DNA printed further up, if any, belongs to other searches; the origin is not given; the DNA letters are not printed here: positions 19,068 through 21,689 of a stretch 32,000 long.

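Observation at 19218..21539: TPR-CHAT protease with an intact His/Cys dyad encoded as the first gene of the locus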

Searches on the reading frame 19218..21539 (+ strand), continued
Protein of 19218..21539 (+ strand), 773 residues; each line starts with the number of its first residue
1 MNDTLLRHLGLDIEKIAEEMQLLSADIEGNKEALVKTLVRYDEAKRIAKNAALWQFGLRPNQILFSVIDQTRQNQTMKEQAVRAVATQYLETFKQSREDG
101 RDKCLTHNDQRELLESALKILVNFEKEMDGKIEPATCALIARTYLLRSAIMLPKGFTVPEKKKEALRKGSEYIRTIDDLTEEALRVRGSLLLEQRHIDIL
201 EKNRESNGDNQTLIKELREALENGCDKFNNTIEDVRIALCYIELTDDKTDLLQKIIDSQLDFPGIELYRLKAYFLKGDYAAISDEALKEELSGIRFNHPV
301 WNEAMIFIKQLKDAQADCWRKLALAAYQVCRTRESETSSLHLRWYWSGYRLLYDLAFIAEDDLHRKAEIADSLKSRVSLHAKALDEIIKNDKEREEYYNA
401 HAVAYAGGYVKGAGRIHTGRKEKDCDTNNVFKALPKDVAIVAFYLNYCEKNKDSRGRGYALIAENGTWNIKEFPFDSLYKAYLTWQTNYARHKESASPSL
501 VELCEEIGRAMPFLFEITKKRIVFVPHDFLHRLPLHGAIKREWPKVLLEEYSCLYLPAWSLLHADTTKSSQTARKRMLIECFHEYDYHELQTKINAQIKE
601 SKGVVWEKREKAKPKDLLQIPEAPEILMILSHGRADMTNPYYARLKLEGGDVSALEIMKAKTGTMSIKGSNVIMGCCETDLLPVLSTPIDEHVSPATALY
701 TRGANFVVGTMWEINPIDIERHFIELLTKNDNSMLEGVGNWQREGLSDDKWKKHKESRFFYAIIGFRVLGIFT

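Call 30: search_protein_families(library=ncbifam, proteins=[L001:12465-13697:+, L001:13752-14513:+, L001:14522-16066:+, L001:16629-17933:+, L001:6234-7595:-, L001:7592-8149:-, L001:17979-21803:+], max_evalue=0.001)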
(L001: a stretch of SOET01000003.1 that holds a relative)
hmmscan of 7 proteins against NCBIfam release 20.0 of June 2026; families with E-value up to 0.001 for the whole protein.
L001:12465-13697:+ (410 aa): 1 family
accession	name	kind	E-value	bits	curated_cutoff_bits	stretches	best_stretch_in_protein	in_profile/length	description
NF058625.1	sigma_PG0214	equivalog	0.00036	20.3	130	1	75-148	22-89/170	GFO_1088 family ECF-type sigma factor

L001:13752-14513:+ (253 aa): 0 families

L001:14522-16066:+ (514 aa): 2 families
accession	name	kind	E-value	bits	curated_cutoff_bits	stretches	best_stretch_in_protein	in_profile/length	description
TIGR03988.1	antisig_RsrA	equivalog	1.5e-05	25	62.5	0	216-250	6-40/77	mycothiol system anti-sigma-R factor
NF052375.1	antisigma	equivalog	2.8e-05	24.2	100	0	219-253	2-36/217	anti-sigma factor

L001:16629-17933:+ (434 aa): 1 family
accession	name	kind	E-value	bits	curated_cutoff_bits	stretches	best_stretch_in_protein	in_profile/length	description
NF041225.1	Cas_III-E_gRAMP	equivalog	1.1e-129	434.1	700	1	8-411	1-391/1636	type III-E CRISPR-associated gRAMP effector Cas7-11e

L001:6234-7595:- (453 aa): 67 families (the best 25 are shown)
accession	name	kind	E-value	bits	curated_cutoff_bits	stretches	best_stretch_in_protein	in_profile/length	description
TIGR04303.1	GeoRSP_rSAM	equivalog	8.4e-29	101.2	400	1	6-338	3-318/325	GeoRSP system radical SAM/SPASM protein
TIGR04055.1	rSAM_NirJ2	equivalog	4.6e-24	85.5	500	1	10-330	2-307/326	putative heme d1 biosynthesis radical SAM protein NirJ2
TIGR04250.1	SCM_rSAM_ScmE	equivalog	6.1e-21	74.7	400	1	6-338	1-339/358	SynChlorMet cassette radical SAM/SPASM protein ScmE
NF047865.1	rSAM_PapB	equivalog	1.5e-20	73.7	340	1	12-337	7-327/330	PapB family radical SAM/SPASM ranthipeptide maturase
TIGR02109.1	PQQ_syn_pqqE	equivalog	5.2e-20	71.7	381.35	1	5-338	4-324/358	pyrroloquinoline quinone biosynthesis protein PqqE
TIGR02666.1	moaA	equivalog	3.6e-19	68.9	284.05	1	10-216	12-220/336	GTP 3',8-cyclase MoaA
NF045574.1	sacti_mat_StsB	exception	1e-17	64.2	625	1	15-340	103-409/466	StsB family radical SAM/SPASM domain sactipeptide maturase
NF001199.0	PRK00164.2-1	equivalog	2.8e-17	62.8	231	1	10-176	14-174/308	GTP 3',8-cyclase MoaA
TIGR03906.1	quino_hemo_SAM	equivalog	3.8e-17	62.1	453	1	10-335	96-423/467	quinohemoprotein amine dehydrogenase maturation protein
TIGR03942.1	sulfatase_rSAM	equivalog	4.8e-17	62.1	349.45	1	15-335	8-333/363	anaerobic sulfatase maturase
TIGR02668.1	moaA_archaeal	equivalog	5.3e-17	61.7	325.25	1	10-281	12-274/303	GTP 3',8-cyclase MoaA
TIGR04545.1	rSAM_ahbD_hemeb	equivalog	1.9e-16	60.4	500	1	10-336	2-327/339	heme b synthase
NF050035.1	rSAM_WgK_link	exception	1.4e-15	57.2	650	1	6-208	7-201/367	radical SAM/SPASM peptide maturase WgkB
TIGR04054.1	rSAM_NirJ1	equivalog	5e-15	55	650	1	9-222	37-243/387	putative heme d1 biosynthesis radical SAM protein NirJ1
NF041298.1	rSAM_mat_DynA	equivalog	6.5e-15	55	450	1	13-201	6-196/356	dynobactin maturation radical SAM/SPASM protein DynA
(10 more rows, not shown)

L001:7592-8149:- (185 aa): 0 families

L001:17979-21803:+ (1274 aa): 4 families
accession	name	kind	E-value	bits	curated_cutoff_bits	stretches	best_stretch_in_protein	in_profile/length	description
NF041225.1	Cas_III-E_gRAMP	equivalog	0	1210.9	700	2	16-685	426-1082/1636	type III-E CRISPR-associated gRAMP effector Cas7-11e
TIGR03986.1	TIGR03986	equivalog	1.1e-65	223.2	161.35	2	833-1167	230-567/568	TIGR03986 family type III CRISPR-associated RAMP protein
NF049957.1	Cas_III-I_gRAMP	exception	3.3e-18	65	800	2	1049-1166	963-1071/1076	type III-I CRISPR-associated gRAMP effector Cas7-11i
TIGR02581.1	cas_cyan_RAMP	equivalog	4.8e-16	59.1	108.05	1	313-424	106-210/216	type III CRISPR-associated RAMP protein Csx7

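Call 35: search_solved_structures(query=L001:14522-16063:+, max_evalue=1, show_alignments=1)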
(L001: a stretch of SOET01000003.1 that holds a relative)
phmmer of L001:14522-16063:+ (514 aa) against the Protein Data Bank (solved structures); distinct sequences matched with E-value up to 1: 4.
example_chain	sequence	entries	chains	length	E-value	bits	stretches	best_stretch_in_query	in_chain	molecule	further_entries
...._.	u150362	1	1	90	0.0057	18.5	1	218-253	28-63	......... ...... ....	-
5wuq_C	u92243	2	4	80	0.0067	18.3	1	218-262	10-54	Anti-sigma-W factor RsiW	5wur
3frw_A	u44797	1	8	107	0.13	14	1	8-84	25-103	Putative Trp repressor protein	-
8rot_B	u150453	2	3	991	0.21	13.3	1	219-252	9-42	CHAT domain-containing protein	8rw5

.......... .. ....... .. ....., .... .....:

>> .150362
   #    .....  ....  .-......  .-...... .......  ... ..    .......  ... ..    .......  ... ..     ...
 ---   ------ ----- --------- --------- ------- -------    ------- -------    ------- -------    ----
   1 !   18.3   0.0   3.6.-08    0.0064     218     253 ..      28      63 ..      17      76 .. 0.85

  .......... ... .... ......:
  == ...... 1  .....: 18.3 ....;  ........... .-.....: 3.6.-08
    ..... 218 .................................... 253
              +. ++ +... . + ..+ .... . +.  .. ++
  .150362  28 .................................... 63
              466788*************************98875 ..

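Call 36: find_encoding_contigs(protein=P0002, flank=10000, max_places=3)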
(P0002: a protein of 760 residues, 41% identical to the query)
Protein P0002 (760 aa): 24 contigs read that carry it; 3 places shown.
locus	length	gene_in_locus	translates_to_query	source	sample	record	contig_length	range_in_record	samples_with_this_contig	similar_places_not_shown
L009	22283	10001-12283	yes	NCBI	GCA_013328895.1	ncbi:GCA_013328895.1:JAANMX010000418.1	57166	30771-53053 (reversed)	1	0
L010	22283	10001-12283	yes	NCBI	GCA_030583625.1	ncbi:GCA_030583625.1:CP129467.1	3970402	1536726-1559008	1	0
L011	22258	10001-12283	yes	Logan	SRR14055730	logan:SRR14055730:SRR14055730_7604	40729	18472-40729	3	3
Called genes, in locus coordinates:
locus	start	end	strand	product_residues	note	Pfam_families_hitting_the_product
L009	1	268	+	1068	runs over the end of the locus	PF00359:PTS_EIIA_2, PF00690:Cation_ATPase_N, PF00122:E1-E2_ATPase, PF13246:Cation_ATPase, PF00702:Hydrolase, PF00689:Cation_ATPase_C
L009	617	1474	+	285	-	-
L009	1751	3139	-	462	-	PF01071:GARS_A, PF02843:GARS_C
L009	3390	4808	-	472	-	PF02784:Orn_Arg_deC_N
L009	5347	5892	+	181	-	PF01862:PvlArgDC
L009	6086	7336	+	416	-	PF01960:ArgJ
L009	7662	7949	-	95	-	-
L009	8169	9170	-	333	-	PF04055:Radical_SAM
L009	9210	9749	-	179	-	PF01272:GreA_GreB (weak)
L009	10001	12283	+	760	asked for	PF12770:CHAT (weak)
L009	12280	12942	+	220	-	-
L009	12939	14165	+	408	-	-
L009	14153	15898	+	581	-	-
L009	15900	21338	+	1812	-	PF03787:RAMPs, PF00313:CSD (weak)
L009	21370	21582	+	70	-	-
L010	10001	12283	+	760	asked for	PF12770:CHAT (weak)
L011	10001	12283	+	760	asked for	PF12770:CHAT (weak)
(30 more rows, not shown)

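Call 40: search_protein_families(library=ncbifam, proteins=[L009:12280-12939:+, L009:12939-14162:+, L009:14153-15895:+, L009:9210-9749:-, L009:8169-9170:-], max_evalue=0.01)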
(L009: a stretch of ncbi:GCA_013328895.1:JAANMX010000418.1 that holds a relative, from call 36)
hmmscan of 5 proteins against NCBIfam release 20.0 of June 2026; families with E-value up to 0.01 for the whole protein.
L009:12280-12939:+ (220 aa): 16 families
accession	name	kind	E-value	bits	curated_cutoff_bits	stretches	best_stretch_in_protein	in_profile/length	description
NF041236.1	CAS_III-E_sigma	exception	3.2e-45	154.6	100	1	10-214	1-203/206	type III-E CRISPR-associated RpoE-like sigma factor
TIGR02937.1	sigma70-ECF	superfamily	5.8e-12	45.6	42.9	1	42-214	12-164/165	sigma-70 family RNA polymerase sigma factor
TIGR02959.1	SigZ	equivalog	7.7e-07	29.1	168.65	1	164-213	100-146/170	RNA polymerase sigma factor SigZ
NF007215.0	PRK09637.1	equivalog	2.1e-06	27.8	212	1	82-213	49-152/181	RNA polymerase sigma factor SigZ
NF009188.0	PRK12536.1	subfamily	0.0001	22.3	250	1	59-127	56-120/190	RNA polymerase sigma factor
NF009170.0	PRK12517.1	subfamily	0.00015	21.2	197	1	132-213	98-174/188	RNA polymerase sigma factor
NF006930.0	PRK09415.1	subfamily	0.00019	21.3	198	1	150-213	110-173/179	RNA polymerase factor sigma C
NF007229.0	PRK09647.1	equivalog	0.00053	19.4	265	1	78-213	87-200/220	RNA polymerase sigma factor SigE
NF009196.0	PRK12544.1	equivalog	0.00074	19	287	0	63-211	47-192/208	RNA polymerase factor sigma-70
NF043020.1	T4SS_AnkD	equivalog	0.001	18.1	500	0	166-200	285-319/426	Dot/Icm T4SS effector AnkD/LegA15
NF009166.1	PRK12513.1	equivalog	0.0011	18.7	206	1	63-213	51-184/193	RNA polymerase sigma factor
NF040595.1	HTH_Cbp1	equivalog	0.0014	18.6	140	1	149-207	76-134/135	CRISPR DNA repeat-binding protein Cbp1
NF009165.0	PRK12512.1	equivalog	0.0015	18.2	198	1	48-143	40-129/184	RNA polymerase sigma factor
TIGR02989.1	Sig-70_gvs1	subfamily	0.0031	17.4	124.55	0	166-212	112-155/158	RNA polymerase sigma-70 factor, Rhodopirellula/Verrucomicrobium family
TIGR02952.1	Sig70_famx2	equivalog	0.0038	17.2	206.45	0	80-197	58-152/170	ECF subfamily RNA polymerase sigma factor, BldN family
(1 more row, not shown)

L009:12939-14162:+ (408 aa): 1 family
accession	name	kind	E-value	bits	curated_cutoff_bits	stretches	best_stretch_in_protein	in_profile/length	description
NF041235.1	CAS_csx31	equivalog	9.9e-136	452.8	150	1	9-372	1-377/377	type III-E CRISPR-associated protein Csx31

L009:14153-15895:+ (581 aa): 1 family
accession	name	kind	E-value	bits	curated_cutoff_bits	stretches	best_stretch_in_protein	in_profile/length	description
NF041234.1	CAS_csx30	equivalog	2.5e-194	647.2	125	1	12-578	1-559/560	type III-E CRISPR-associated protein Csx30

L009:9210-9749:- (179 aa): 5 families
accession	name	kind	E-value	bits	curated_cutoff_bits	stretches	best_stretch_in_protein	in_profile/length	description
TIGR01462.1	greA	subfamily_domain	9.1e-06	25.8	139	1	103-171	80-142/151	transcription elongation factor GreA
NF001261.0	PRK00226.1-2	equivalog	4.2e-05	23.5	167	1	104-169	85-144/157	transcription elongation factor GreA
NF001262.0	PRK00226.1-3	equivalog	6.6e-05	22.7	161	1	104-175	86-154/165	transcription elongation factor GreA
NF001263.0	PRK00226.1-4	equivalog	8.4e-05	22.5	145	1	103-170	87-148/160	transcription elongation factor GreA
NF001260.0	PRK00226.1-1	equivalog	0.0018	17.9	234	1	135-170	112-147/160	transcription elongation factor GreA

L009:8169-9170:- (333 aa): 37 families (the best 25 are shown)
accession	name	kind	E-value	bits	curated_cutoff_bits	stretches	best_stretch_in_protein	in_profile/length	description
TIGR02668.1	moaA_archaeal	equivalog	4.1e-31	108.1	325.25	1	38-282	11-252/303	GTP 3',8-cyclase MoaA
NF001199.0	PRK00164.2-1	equivalog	6.5e-29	101.1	231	1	38-220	13-189/308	GTP 3',8-cyclase MoaA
TIGR02666.1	moaA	equivalog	1.3e-28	100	284.05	1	37-282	10-264/336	GTP 3',8-cyclase MoaA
TIGR04317.1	W_rSAM_matur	equivalog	7.2e-15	54.9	380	1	38-239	5-202/349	tungsten cofactor oxidoreductase radical SAM maturase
NF038283.1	viperin_w_prok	equivalog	2.2e-14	53.3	180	1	43-192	8-164/281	viperin family antiviral radical SAM protein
TIGR02495.1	NrdG2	equivalog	3.8e-13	49.2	131.15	1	45-211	24-185/193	anaerobic ribonucleoside-triphosphate reductase activating protein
TIGR02109.1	PQQ_syn_pqqE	equivalog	1.4e-12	47.3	381.35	1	39-209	9-172/358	pyrroloquinoline quinone biosynthesis protein PqqE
TIGR04055.1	rSAM_NirJ2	equivalog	2e-11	44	500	1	43-212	6-167/326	putative heme d1 biosynthesis radical SAM protein NirJ2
TIGR04053.2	TIGR04053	equivalog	1.3e-10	41.1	395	1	43-212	14-179/366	TIGR04053 family radical SAM/SPASM domain-containing protein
TIGR04167.1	rSAM_SeCys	equivalog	8.2e-10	38.4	300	1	35-119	6-89/303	arsenosugar biosynthesis radical SAM (seleno)protein ArsS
TIGR04545.1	rSAM_ahbD_hemeb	equivalog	1.4e-09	37.9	500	1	42-211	5-167/339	heme b synthase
NF045646.2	rSAM_Se_TrsS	equivalog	1.9e-09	36.6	490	1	40-184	89-229/441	radical SAM (seleno)protein TrsS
NF045702.1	rSAM_GDGT_ether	equivalog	2.9e-09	36.1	450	1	40-198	89-248/486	tetraether lipid synthase Tes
TIGR04303.1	GeoRSP_rSAM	equivalog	3.8e-09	36.6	400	1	38-205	6-166/325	GeoRSP system radical SAM/SPASM protein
TIGR04349.1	rSAM_QueE_gams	hypoth_equivalog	8.3e-08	32.2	300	1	41-124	24-102/210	7-carboxy-7-deazaguanine synthase QueE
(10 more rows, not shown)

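Call 43: search_protein_families(library=ncbifam, proteins=[L004:12200-12868:+, L004:13187-14449:+, L004:14451-16064:+, L005:2646-3962:+, L005:3965-5206:+, L005:5181-6944:+, L001:13752-14513:+, L004:8668-9315:+, L004:5961-8480:+], max_evalue=0.0001)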
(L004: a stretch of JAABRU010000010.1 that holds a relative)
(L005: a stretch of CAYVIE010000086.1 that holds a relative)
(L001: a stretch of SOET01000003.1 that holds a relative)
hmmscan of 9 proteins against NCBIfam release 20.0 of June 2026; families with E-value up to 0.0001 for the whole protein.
L004:12200-12868:+ (222 aa): 2 families
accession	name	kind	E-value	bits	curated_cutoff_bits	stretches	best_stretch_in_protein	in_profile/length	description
NF041236.1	CAS_III-E_sigma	exception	7.3e-21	75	100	1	8-218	3-205/206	type III-E CRISPR-associated RpoE-like sigma factor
TIGR02937.1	sigma70-ECF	superfamily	3.9e-07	29.9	42.9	1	36-216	16-164/165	sigma-70 family RNA polymerase sigma factor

L004:13187-14449:+ (420 aa): 1 family
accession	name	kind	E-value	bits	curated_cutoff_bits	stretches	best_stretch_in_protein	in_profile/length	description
NF041235.1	CAS_csx31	equivalog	2.2e-38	132.4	150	1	94-391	59-376/377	type III-E CRISPR-associated protein Csx31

L004:14451-16064:+ (537 aa): 1 family
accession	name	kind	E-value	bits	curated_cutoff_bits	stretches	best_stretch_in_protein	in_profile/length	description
NF041234.1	CAS_csx30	equivalog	1.1e-63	215.9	125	1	16-368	2-348/560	type III-E CRISPR-associated protein Csx30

L005:2646-3962:+ (438 aa): 16 families
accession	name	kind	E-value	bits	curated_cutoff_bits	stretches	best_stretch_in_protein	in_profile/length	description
NF041236.1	CAS_III-E_sigma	exception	4e-19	69.4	100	1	44-172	1-102/206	type III-E CRISPR-associated RpoE-like sigma factor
NF009166.1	PRK12513.1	equivalog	1.2e-06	28.3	206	1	93-138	46-91/193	RNA polymerase sigma factor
TIGR02939.1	RpoE_Sigma70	equivalog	1.5e-06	28.4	236.15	1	92-134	43-85/190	RNA polymerase sigma factor RpoE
TIGR02937.1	sigma70-ECF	superfamily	1.7e-06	27.8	42.9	0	90-214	22-86/165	sigma-70 family RNA polymerase sigma factor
NF009171.0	PRK12518.1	equivalog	2.6e-06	27.4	208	1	91-134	48-91/191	RNA polymerase sigma factor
NF007225.0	PRK09643.1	equivalog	3.5e-06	26.8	190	0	90-131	48-89/204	RNA polymerase sigma factor SigM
NF007215.0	PRK09637.1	equivalog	4.2e-06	26.9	212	1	84-143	14-75/181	RNA polymerase sigma factor SigZ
NF007223.0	PRK09641.1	equivalog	1.2e-05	25.2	209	1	92-139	41-88/187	RNA polymerase sigma factor SigW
NF006930.0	PRK09415.1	subfamily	1.2e-05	25.2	198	1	93-136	40-83/179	RNA polymerase factor sigma C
TIGR02959.1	SigZ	equivalog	1.4e-05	25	168.65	1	88-142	14-68/170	RNA polymerase sigma factor SigZ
NF008888.0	PRK11922.1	equivalog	1.4e-05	24.8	204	1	92-131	53-92/231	RNA polymerase sigma factor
NF007216.0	PRK09638.1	equivalog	1.6e-05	24.8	194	1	96-141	45-90/180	RNA polymerase sigma factor SigY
TIGR02989.1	Sig-70_gvs1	subfamily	1.6e-05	24.8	124.55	0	93-142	25-74/158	RNA polymerase sigma-70 factor, Rhodopirellula/Verrucomicrobium family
NF007222.0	PRK09640.1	equivalog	2.3e-05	24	194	1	71-131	26-88/188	RNA polymerase sigma factor SigX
NF004113.0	PRK05602.1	equivalog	4.5e-05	23.1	208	0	92-134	68-111/211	RNA polymerase sigma factor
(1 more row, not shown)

L005:3965-5206:+ (413 aa): 1 family
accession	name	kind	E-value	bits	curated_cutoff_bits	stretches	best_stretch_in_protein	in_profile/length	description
NF041235.1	CAS_csx31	equivalog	7.6e-30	104.3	150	1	73-379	70-376/377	type III-E CRISPR-associated protein Csx31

L005:5181-6944:+ (587 aa): 1 family
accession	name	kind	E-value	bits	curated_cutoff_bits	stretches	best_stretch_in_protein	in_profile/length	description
NF041234.1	CAS_csx30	equivalog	4.8e-66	223.7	125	2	100-545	69-526/560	type III-E CRISPR-associated protein Csx30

L001:13752-14513:+ (253 aa): 0 families

L004:8668-9315:+ (215 aa): 0 families

L004:5961-8480:+ (839 aa): 2 families
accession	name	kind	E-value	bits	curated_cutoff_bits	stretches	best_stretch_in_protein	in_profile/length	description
NF011832.0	PRK15304.1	subfamily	4.5e-10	38.2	723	1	486-746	452-714/801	fimbrial biogenesis usher protein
NF011754.0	PRK15207.1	equivalog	3e-06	25.6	1271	1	212-800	213-804/842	outer membrane usher protein LpfC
